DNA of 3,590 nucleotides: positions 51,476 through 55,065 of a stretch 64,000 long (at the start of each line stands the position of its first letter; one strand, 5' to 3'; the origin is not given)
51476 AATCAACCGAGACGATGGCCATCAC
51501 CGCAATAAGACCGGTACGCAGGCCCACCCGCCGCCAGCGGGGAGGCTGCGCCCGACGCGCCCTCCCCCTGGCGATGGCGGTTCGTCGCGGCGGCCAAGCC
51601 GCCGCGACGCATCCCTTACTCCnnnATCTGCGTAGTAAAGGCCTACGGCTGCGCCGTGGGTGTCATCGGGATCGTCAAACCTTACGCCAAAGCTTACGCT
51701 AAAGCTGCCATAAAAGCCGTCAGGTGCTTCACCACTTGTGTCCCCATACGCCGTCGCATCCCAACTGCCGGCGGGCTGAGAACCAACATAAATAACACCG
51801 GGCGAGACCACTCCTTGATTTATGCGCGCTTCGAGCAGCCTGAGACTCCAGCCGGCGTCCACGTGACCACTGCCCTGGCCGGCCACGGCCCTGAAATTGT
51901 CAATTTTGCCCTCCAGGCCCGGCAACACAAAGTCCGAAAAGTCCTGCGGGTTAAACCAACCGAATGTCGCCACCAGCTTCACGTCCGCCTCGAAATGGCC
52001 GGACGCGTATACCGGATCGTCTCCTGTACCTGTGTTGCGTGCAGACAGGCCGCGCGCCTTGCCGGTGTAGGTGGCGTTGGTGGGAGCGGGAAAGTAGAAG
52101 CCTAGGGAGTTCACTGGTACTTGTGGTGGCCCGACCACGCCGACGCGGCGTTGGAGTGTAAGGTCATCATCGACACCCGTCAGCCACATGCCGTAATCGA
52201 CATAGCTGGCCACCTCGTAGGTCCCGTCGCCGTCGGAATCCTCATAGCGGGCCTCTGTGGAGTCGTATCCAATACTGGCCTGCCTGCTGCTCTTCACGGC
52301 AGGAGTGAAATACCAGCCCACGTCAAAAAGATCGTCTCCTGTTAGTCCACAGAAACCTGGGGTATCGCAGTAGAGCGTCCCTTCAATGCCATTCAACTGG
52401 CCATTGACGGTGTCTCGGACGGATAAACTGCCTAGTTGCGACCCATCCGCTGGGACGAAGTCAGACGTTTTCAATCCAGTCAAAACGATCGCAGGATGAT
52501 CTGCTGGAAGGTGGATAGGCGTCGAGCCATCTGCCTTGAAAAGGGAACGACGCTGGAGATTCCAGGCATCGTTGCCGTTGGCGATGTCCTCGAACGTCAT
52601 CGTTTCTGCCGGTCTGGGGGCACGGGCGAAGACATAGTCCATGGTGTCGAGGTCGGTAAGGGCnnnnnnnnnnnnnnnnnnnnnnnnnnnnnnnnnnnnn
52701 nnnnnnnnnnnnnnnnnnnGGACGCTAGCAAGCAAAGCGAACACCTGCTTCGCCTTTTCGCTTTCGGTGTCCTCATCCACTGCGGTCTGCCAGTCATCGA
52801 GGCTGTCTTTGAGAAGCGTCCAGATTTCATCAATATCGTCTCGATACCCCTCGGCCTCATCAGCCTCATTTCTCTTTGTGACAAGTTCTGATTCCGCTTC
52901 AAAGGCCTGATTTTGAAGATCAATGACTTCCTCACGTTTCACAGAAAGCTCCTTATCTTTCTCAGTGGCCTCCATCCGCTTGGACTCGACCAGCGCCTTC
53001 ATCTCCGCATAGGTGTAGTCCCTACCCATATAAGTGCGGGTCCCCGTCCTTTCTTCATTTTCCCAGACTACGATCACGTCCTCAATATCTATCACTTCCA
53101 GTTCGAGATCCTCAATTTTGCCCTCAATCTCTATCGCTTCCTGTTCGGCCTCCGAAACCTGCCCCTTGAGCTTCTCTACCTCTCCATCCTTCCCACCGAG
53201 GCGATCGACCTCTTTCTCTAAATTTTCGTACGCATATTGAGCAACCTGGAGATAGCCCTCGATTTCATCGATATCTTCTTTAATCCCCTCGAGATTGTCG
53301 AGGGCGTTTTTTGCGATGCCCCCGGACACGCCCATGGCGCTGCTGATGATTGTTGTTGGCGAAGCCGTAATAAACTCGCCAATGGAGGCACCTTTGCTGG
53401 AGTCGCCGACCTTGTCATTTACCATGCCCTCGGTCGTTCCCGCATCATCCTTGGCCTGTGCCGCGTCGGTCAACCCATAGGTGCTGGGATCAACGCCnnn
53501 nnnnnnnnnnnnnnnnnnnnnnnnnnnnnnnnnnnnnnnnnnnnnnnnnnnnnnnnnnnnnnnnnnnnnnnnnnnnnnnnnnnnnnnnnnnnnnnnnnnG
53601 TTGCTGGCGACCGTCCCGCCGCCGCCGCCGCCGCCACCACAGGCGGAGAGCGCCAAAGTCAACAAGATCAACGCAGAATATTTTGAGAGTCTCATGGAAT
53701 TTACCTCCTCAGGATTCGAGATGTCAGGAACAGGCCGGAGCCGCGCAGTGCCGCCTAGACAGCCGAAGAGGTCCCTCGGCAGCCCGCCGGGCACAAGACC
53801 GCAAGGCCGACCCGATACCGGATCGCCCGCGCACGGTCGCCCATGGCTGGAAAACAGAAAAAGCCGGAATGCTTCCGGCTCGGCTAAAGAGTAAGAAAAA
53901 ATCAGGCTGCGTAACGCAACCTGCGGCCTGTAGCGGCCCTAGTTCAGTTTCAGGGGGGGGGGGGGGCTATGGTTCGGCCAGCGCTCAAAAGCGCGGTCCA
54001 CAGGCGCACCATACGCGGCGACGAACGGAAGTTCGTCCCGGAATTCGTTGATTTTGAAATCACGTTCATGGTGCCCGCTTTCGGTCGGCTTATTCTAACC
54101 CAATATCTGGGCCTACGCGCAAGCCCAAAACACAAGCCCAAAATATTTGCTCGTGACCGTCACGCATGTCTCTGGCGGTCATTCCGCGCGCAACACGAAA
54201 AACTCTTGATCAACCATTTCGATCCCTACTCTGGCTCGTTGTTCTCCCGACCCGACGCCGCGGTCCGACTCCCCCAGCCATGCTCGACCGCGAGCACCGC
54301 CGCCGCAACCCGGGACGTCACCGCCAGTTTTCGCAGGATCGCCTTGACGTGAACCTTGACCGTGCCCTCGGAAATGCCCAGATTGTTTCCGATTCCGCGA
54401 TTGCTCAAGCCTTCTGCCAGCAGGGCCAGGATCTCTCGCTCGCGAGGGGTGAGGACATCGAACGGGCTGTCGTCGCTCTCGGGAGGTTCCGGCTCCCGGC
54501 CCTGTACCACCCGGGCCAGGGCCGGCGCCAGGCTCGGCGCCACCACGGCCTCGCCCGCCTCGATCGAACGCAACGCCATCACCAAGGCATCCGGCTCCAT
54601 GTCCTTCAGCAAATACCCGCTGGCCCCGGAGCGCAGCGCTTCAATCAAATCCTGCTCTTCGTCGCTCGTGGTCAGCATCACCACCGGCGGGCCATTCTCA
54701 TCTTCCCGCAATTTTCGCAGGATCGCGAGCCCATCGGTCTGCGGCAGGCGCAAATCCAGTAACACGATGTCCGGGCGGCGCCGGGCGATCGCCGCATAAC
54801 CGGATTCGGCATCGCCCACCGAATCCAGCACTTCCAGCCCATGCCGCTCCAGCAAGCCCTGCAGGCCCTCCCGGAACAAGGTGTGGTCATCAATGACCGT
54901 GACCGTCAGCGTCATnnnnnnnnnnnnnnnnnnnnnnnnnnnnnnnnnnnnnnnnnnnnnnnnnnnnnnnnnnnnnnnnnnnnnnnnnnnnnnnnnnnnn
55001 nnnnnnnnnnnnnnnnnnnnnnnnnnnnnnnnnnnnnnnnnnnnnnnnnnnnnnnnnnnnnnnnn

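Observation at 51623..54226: Poly-Gly lipoprotein with TbpB-like C-terminal barrel, preceded by a G14 tract and a dedicated two-component system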

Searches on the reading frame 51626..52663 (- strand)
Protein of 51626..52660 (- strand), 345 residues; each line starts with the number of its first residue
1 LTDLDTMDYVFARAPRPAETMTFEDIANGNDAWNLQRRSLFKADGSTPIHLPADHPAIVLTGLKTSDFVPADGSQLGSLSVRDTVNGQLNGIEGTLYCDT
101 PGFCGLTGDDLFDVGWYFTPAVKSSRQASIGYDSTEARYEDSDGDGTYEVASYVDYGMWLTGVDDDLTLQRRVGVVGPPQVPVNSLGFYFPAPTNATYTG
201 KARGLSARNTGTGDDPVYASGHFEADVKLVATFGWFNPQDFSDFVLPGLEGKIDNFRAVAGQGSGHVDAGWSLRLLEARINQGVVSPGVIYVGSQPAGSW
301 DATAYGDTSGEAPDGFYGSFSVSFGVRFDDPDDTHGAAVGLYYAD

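Call 13: search_solved_structures(query=A2, max_evalue=10, show_alignments=5)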
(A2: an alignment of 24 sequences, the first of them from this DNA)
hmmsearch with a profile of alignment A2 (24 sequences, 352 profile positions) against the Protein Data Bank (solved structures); distinct sequences matched with E-value up to 10: 0.
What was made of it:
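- On TbpB_B_D / lipoprotein C / GNA1870 sequence families: A PDB profile search gave 0 hits (call 13).
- Tried and rejected: A PDB profile search with the C-terminal alignment gave 0 hits (call 13).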

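Call 31: find_related_loci(query=A2, collection=genome_contigs, flank=10000)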
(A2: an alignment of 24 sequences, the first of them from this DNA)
Query A2 (346 aa) in genome_contigs; peptide patterns used: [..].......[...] (x = any residue, [..] = any of these).
16 stretches matched a pattern; 8 encode a relative of the query (tblastn E <= 1e-3); 8 distinct loci.
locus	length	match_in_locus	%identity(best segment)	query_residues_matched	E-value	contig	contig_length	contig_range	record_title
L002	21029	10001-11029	45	2-345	1e-73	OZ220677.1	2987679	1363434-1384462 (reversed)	MAG: Arenicellales bacterium isolate e4234053-763e-428e-8938-38a587063467 genome assembly, chromosome: 1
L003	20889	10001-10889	55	1-346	2e-57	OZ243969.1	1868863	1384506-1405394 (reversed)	MAG: Gammaproteobacteria bacterium isolate 9d7049a9-63ed-4b9d-8f30-7360124962fc genome assembly, chromosome: 1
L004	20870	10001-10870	38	62-325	2e-41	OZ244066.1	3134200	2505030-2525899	MAG: Paracoccaceae bacterium isolate e57f01f6-04f4-413c-88ba-15e1a8b61a7d genome assembly, chromosome: 1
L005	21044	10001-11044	36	9-346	9e-39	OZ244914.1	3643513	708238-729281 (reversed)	MAG: Candidatus Poriferihabitaceae bacterium isolate 8e9395de-477f-4dba-9d53-b46ec0a52cc6 genome assembly, chromosome: 1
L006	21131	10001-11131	35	2-343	2e-37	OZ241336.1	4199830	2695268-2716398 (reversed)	MAG: uncultured Rhodobacter sp. isolate 52d62269-4ca8-4f0e-968b-e08242f6a19a genome assembly, chromosome: 1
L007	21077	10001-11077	35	11-345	4e-33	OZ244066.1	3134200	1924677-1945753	MAG: Paracoccaceae bacterium isolate e57f01f6-04f4-413c-88ba-15e1a8b61a7d genome assembly, chromosome: 1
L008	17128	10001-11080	33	11-345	5e-36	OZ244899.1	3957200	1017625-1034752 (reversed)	MAG: Alphaproteobacteria bacterium isolate 24d3793c-6b50-40cf-b56c-2e6914e210b4 genome assembly, chromosome: 1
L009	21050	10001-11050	34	9-346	2e-32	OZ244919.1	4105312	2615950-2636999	MAG: Paracoccaceae bacterium isolate f8df0552-1f4a-462a-ab77-8dafbe711da3 genome assembly, chromosome: 1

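Call 38: search_protein_representatives(alignment_id=A2)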
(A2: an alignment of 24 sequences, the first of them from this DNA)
Query: 24 sequences, 352 profile positions. Proteins with E-value up to 0.001 (for the whole library): 1241; up to 1e-10: 576; up to 1e-30: 160. The best 150 are listed.
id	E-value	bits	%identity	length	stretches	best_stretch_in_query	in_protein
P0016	6.9e-138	476.0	-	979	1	2-352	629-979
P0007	1.2e-137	475.2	-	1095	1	2-352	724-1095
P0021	3.1e-137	473.9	-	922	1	2-351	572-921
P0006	3.3e-132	457.3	-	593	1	2-351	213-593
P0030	4.9e-132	456.8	-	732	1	2-351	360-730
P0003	4.4e-131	453.6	-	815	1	8-351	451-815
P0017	3.4e-128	444.2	-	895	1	2-352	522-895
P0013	5.9e-128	443.4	-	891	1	3-350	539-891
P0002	2.4e-126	438.0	-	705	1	3-350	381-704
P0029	2.4e-124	431.5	-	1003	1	2-350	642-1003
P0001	1.6e-121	422.2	-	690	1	2-350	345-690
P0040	4.9e-107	374.6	-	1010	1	3-351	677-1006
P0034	1.8e-106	372.7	-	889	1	2-351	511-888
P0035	1.4e-105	369.7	-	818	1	3-350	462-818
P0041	2.8e-104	365.5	-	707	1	2-351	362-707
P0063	4.4e-53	197.1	-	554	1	59-351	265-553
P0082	5.2e-44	167.3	-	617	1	48-350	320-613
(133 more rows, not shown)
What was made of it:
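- A profile search found 1241 cluster representatives at E<=1e-3 (call 38).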

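Call 53: predict_structure(alignment_id=A2)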
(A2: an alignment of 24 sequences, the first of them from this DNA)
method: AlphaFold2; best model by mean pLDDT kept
length: 346 residues; sequences in the alignment: 24
mean_pLDDT: 83.7   pTM: 0.77
mean pLDDT of the five models: 83.7, 82.2, 79.7, 79.5, 71.8
residues with pLDDT >= 90: 154; 70-90: 144; 50-70: 33; < 50: 15
segments of 3 or more residues with pLDDT < 50: 1-5, 125-133
pLDDT, mean of each block of 10 residues (from residue 1): 50 73 92 92 70 85 95 85 85 91 85 93 49 64 92 83 74 79 85 87 92 78 94 88 86 96 89 95 88 87 92 93 77 77 94
secondary structure, 60 per line:
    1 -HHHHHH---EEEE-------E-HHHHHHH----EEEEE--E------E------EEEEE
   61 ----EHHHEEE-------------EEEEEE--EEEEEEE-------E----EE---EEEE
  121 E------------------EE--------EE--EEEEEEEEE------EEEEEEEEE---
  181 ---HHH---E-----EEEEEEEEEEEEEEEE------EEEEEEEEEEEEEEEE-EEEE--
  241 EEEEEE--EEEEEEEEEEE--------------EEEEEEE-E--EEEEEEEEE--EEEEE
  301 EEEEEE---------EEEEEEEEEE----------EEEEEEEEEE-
elements in order: H2-7 E11-14 H24-30 E35-39 E56-60 E69-71 E85-90 E93-99 E117-121 E154-162 E169-177 E196-211 E218-233 E235-238 E241-246 E249-259 E274-280 E285-293 E296-306 E316-325 E336-345

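Call 59: fold_search(model_id=the predicted structure, library=pdb)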
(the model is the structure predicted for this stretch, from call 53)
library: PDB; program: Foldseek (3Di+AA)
matches with E <= 10: 653; with E <= 0.001: 4
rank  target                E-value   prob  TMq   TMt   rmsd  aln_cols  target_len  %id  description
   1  6cuj_A                2.7e-04  1.00  0.22  0.38   8.2       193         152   18  Crystal structure of the C-terminal domain of neisserial heparin binding antigen (NHBA) (released 2018-09-26)
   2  6cuj_B                3.1e-04  1.00  0.22  0.43   8.2       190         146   17  Crystal structure of the C-terminal domain of neisserial heparin binding antigen (NHBA) (released 2018-09-26)
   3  5nqy                  3.7e-04  1.00  0.29  0.38  17.5       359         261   11  Structure of a fHbp(V1.4):PorA(P1.16) chimera. Fusion at fHbp position 309. (released 2018-02-28)
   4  5nqz_B                6.9e-04  1.00  0.29  0.36  16.6       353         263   12  Structure of a fHbp(V1.1):PorA(P1.16) chimera. Fusion at fHbp position 309. (released 2018-02-28)
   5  9mr0_C                1.1e-03  0.99  0.26  0.30  15.2       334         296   12  Neisseria meningitidis haptoglobin-hemogloblin utilization protein A (released 2026-02-04)
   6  5nqz_A                1.2e-03  1.00  0.31  0.39  17.1       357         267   12  Structure of a fHbp(V1.1):PorA(P1.16) chimera. Fusion at fHbp position 309. (released 2018-02-28)
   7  1r0u                  4.4e-02  0.28  0.12  0.22  15.6       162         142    5  Crystal structure of ywiB protein from Bacillus subtilis (released 2003-12-30)
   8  9lk4_O                6.1e-02  0.44  0.17  0.25  11.6       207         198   11  Cryo-EM structure of Lhcb4.1-C2S2 PSII-LHCII supercomplex from Arabidopsis thaliana (released 2025-06-18)
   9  6ubl_A                7.1e-02  0.72  0.23  0.33   8.6       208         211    9  Structure of DynF from the Dynemicin Biosynthesis Pathway of Micromonospora chersina (released 2020-09-16)
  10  7pi0_O                7.1e-02  0.66  0.21  0.27   9.6       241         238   10  Unstacked compact Dunaliella PSII (released 2022-08-17)
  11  5o77                  8.6e-02  0.10  0.15  0.15  17.6       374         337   10  Klebsiella pneumoniae OmpK35 (released 2018-06-20)
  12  3s6y_A                8.6e-02  0.04  0.09  0.10  47.6       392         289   10  Structure of reovirus attachment protein sigma1 in complex with alpha-2,6-sialyllactose (released 2011-11-23)
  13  3s6z_C                8.6e-02  0.04  0.08  0.09  42.7       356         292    8  Structure of reovirus attachment protein sigma1 in complex with alpha-2,8-disialyllactose (released 2011-11-23)
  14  7fdy_B                9.0e-02  0.06  0.13  0.13  24.7       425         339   10  Structure of OmpF1 (released 2022-11-16)
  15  6kaf_O                9.4e-02  0.15  0.13  0.18  19.5       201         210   12  C2S2M2N2-type PSII-LHCII (released 2019-10-23)
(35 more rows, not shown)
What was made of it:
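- On Slam-dependent surface lipoprotein / T11SS cargo: The top PDB fold hits are NHBA, fHbp and HpuA barrels, at E 3e-4 to 1e-3 and modest TM (call 59).
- The next hit is at E 0.04 (call 59).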

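Call 62: search_protein_families(library=pfam, alignment_id=A5, max_evalue=0.01)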
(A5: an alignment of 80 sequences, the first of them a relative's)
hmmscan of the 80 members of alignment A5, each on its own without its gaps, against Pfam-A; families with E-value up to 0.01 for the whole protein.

A. member 1, P0059 (529 aa): 0 families

B. families by the number of members that match (of 80 scanned): 29 families (the first 25 are shown)
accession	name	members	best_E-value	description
PF24627.1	PUMA_CC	2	2.9e-07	PUMA coiled-coil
PF21636.2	PPP1R21_C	2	0.00083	Protein phosphatase 1 regulatory subunit 21, C-terminal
PF08614.16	ATG16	2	0.005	Autophagy protein 16 (ATG16)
PF23649.1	FKBP15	1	7.1e-08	FK506-binding protein 15-like domain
PF10473.14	CENP-F_leu_zip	1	1.5e-07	Leucine-rich repeats of kinetochore protein Cenp-F/LEK1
PF12325.13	TMF_TATA_bd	1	1.1e-06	TATA element modulatory factor 1 TATA binding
PF16526.10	CLZ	1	4.9e-05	C-terminal leucine zipper domain of cyclic nucleotide-gated channels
PF01991.23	vATP-synt_E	1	0.00038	ATP synthase (E/31 kDa) subunit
PF24922.1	ACBP4_C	1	0.00051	Acyl-CoA-binding domain-containing protein 4-6, C-terminal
PF04849.18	HAP1_N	1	0.00061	HAP1 N-terminal conserved region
PF14362.11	DUF4407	1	0.00069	Domain of unknown function (DUF4407)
PF19220.6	Rod_CreS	1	0.0013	Crescentin, rod domain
PF25481.1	Nucleoprot-TPR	1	0.0017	Nucleoprotein TPR-like domain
PF00261.25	Tropomyosin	1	0.0018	Tropomyosin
PF23404.1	FAZ1_C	1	0.002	FAZ1, C-terminal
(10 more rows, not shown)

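Call 86: search_protein_families(library=pfam, proteins=[window:51626-52660:-], max_evalue=10)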
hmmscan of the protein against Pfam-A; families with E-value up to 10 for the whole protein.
window:51626-52660:- (345 aa): 0 families

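Call 87: search_protein_families(library=ncbifam, proteins=[window:51626-52660:-], max_evalue=10)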
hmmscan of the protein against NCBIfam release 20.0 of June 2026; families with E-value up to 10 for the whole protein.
window:51626-52660:- (345 aa): 0 families

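Call 96: find_related_loci(query=A2, collection=metagenome_contigs, flank=8000)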
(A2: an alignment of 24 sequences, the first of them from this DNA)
Query A2 (346 aa) in metagenome_contigs; peptide patterns used: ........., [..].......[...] (x = any residue, [..] = any of these).
122 stretches matched a pattern, but none encodes a relative of the query by tblastn (E <= 1e-3).

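Call 101: find_encoding_contigs(protein=P0063, flank=8000, max_places=2)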
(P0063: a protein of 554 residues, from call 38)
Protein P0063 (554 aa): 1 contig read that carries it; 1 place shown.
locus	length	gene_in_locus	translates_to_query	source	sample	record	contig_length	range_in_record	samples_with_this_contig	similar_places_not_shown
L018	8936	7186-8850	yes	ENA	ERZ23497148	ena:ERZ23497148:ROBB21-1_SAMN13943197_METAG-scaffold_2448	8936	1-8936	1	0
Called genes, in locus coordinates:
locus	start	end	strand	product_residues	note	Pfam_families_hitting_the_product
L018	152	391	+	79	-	-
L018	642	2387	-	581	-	PF00580:UvrD-helicase, PF13245:AAA_19, PF01443:Viral_helicase1 (faint), PF00580:UvrD-helicase, PF13361:UvrD_C (weak), PF13538:UvrD_C_2 (weak)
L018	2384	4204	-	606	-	PF02463:SMC_N (faint), PF11398:DUF2813 (faint), PF13175:AAA_15, PF13304:AAA_21, PF13175:AAA_15, PF20469:OLD-like_TOPRIM (faint)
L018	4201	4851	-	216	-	-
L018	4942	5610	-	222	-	-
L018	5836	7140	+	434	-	PF13609:Porin_4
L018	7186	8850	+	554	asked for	-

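Call 102: find_encoding_contigs(protein=P0082, flank=8000, max_places=3)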
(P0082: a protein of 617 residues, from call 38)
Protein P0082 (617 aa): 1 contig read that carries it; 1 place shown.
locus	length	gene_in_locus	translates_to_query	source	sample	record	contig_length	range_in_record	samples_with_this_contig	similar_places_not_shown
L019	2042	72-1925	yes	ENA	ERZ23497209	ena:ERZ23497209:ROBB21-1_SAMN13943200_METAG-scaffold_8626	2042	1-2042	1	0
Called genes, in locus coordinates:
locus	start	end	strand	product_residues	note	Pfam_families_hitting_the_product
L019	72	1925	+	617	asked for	-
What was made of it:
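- Tried and rejected: The last context look-up returned a 2-kb contig with no neighbours (call 102).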

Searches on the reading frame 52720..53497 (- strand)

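Call 86: search_protein_families(library=pfam, proteins=[window:52720-53497:-], max_evalue=10)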
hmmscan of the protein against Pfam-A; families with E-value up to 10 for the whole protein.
window:52720-53497:- (259 aa): 11 families
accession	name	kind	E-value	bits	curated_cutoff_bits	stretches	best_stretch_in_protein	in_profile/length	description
PF10046.14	BLOC1_2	-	0.045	14.6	33.4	1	68-135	14-81/96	Biogenesis of lysosome-related organelles complex-1 subunit 2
PF20663.3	COG4_N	-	0.057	13.9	27.3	1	91-141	2-52/107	Conserved oligomeric Golgi complex subunit 4, N-terminal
PF05008.21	V-SNARE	-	0.11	13.4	25.9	1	80-138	6-62/92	Vesicle transport v-SNARE protein N-terminus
PF05335.18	DUF745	-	0.16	12.2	33.3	1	100-216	57-173/183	Protein of unknown function (DUF745)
PF10779.14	XhlA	-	0.26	11.9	34.7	1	93-132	9-45/67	Haemolysin XhlA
PF07889.17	DUF1664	-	0.52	10.8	34.6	1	62-103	82-123/124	Protein of unknown function (DUF1664)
PF09969.14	DUF2203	-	0.78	10.9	24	1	64-143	7-84/122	Uncharacterized conserved protein (DUF2203)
PF16516.10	CC2-LZ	-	1.3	10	35.3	1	177-214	2-39/100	Leucine zipper of domain CC2 of NEMO, NF-kappa-B essential modulator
PF06818.20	Fez1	-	1.6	9.6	34.4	1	73-138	37-99/199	Fez1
PF12325.13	TMF_TATA_bd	-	3.3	8.3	29.1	1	175-231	19-75/115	TATA element modulatory factor 1 TATA binding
PF16331.10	TolA_bind_tri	-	6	7.5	30.1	0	68-95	26-53/76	TolA binding protein trimerisation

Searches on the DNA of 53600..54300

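Call 65: search_rna_families(source=window, start=53600, end=54300, threshold=evalue, max_evalue=10)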
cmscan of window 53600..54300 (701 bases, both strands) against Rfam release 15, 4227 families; matches with E-value up to 10: 2.
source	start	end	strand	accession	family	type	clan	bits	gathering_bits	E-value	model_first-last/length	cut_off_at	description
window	53795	53838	-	RF02498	Atu_C3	Gene; sRNA;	-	14.4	100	1.6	108-151/156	no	Rhizobiales sRNA Atu_C3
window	54128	54217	-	RF01509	Afu_300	Gene; snRNA; snoRNA; CD-box;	-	13.9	40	7.3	1-91/91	no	A. fumigatus snoRNA Afu_300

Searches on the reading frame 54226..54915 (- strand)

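Call 4: search_protein_families(library=pfam, proteins=[window:54226-54915:-], max_evalue=0.1)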
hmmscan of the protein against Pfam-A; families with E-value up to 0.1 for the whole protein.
window:54226-54915:- (229 aa): 9 families
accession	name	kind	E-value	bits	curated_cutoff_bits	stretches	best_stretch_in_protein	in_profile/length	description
PF00072.30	Response_reg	-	5.2e-28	97.9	30.2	1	5-115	1-110/111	Response regulator receiver domain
PF00196.25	GerE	-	3.1e-21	75.2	23.5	1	153-209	1-57/57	Bacterial regulatory proteins, luxR family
PF04545.22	Sigma70_r4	-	1.7e-07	31.1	24.1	1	153-197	3-48/50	Sigma-70, region 4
PF08281.18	Sigma70_r4_2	-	2.1e-07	30.9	25.7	1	155-197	11-54/54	Sigma-70, region 4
PF13412.12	HTH_24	-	0.00027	20.9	21.9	1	157-191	3-39/48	Winged helix-turn-helix DNA-binding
PF13936.12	HTH_38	-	0.00039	20.5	27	1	155-189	5-40/44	Helix-turn-helix domain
PF13384.12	HTH_23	-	0.0054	17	24.6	1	161-191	9-39/50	Homeodomain-like domain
PF03448.22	MgtE_N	-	0.085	13.8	25.9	0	51-120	7-75/102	MgtE intracellular N domain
PF04967.18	HTH_10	-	0.086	13.1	23.1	0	175-198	29-52/53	HTH DNA binding domain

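Call 5: search_protein_families(library=ncbifam, proteins=[window:54226-54915:-], max_evalue=1)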
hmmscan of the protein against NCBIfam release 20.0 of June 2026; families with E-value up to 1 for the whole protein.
window:54226-54915:- (229 aa): 125 families (the best 25 are shown)
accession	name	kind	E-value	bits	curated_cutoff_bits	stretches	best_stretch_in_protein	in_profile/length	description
NF007935.0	PRK10651.1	equivalog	8.1e-59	198.4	250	1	4-211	8-212/216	two-component system response regulator NarL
NF047785.1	respo_reg_MadR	equivalog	3.4e-46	157.2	300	1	5-211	3-205/209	MadR family response regulator transcription factor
NF007708.0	PRK10403.1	equivalog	2.6e-44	151.2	343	1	3-211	7-210/215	nitrate/nitrite response regulator protein NarP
NF052445.1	RespRegMctR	equivalog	4.8e-36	124.1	300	1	3-213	2-203/205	two-component system response regulator MctR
NF011896.0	PRK15369.1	equivalog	1.3e-35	123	242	1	3-200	4-195/211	two component system response regulator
NF007018.1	PRK09483.1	equivalog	5e-27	94.9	280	1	4-213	3-207/217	UvrY/SirA/GacA family response regulator transcription factor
NF041830.1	RR_TF_ErdR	exception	1.1e-24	87.4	390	1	5-208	4-204/213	response regulator transcription factor ErdR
NF007685.0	PRK10360.1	equivalog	5.4e-24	85.1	258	1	3-206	2-189/196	response regulator transcription factor UhpA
NF006900.1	PRK09390.1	equivalog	8.8e-24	84.2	255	1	4-202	6-190/203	response regulator FixJ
NF040749.1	tetrathio_RR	equivalog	9.7e-20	71.1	290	1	5-201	2-180/191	tetrathionate respiration response regulator TtrR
NF045505.1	RR_RssB_Pseudo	equivalog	1.1e-19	70.8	700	1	3-111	6-113/394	two-component system response regulator RssB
NF007005.1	PRK09468.1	equivalog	3.3e-19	69.2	331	1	4-120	5-120/237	osmolarity response regulator transcription factor OmpR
NF041733.1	resp_reg_CseB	equivalog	5.2e-19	68.5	350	1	5-118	3-114/228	two-component system response regulator CseB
TIGR02154.1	PhoB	equivalog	9e-19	67.7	296.2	1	1-117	1-118/226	phosphate regulon transcriptional regulator PhoB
NF040689.1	MtrAB_MtrA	equivalog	2e-18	66.5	300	1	6-117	2-111/219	MtrAB system response regulator MtrA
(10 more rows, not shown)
